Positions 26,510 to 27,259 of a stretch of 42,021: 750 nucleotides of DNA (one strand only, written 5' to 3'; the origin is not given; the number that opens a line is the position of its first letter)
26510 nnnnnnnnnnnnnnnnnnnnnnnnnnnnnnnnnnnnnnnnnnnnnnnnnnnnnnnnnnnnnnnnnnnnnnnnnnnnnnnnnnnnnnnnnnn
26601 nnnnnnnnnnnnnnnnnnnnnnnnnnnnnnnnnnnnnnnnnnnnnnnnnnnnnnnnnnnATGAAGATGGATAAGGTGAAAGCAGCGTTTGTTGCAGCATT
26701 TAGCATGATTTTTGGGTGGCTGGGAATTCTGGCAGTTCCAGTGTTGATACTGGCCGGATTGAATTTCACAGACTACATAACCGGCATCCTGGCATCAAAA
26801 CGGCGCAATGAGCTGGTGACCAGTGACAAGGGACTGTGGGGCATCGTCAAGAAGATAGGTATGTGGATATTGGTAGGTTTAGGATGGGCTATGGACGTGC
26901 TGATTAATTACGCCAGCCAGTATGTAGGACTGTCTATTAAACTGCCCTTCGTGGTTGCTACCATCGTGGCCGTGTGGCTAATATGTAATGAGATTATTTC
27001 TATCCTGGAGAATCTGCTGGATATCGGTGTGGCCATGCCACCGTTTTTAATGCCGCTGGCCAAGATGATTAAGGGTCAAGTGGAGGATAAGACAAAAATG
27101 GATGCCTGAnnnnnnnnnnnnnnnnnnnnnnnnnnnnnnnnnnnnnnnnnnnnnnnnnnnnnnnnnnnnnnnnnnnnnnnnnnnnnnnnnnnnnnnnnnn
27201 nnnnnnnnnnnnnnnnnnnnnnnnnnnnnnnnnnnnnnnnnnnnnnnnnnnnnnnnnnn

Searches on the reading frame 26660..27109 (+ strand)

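Call 9: search_protein_families(library=pfam, proteins=[window:26660-27109:+], max_evalue=0.01)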
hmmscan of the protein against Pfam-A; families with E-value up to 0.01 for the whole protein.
window:26660-27109:+ (149 aa): 1 family
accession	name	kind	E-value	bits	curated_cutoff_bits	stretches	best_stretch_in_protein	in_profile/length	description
PF05105.17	Phage_holin_4_1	-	3e-25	89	22.2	1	17-137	3-114/116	Bacteriophage holin family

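Call 10: search_protein_families(library=phrogs, proteins=[window:26660-27109:+], max_evalue=0.001)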
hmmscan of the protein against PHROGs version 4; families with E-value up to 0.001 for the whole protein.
window:26660-27109:+ (149 aa): 1 family
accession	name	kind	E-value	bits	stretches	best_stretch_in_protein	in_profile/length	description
phrog_199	-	lysis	7.9e-15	55.6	1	10-146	11-136/545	holin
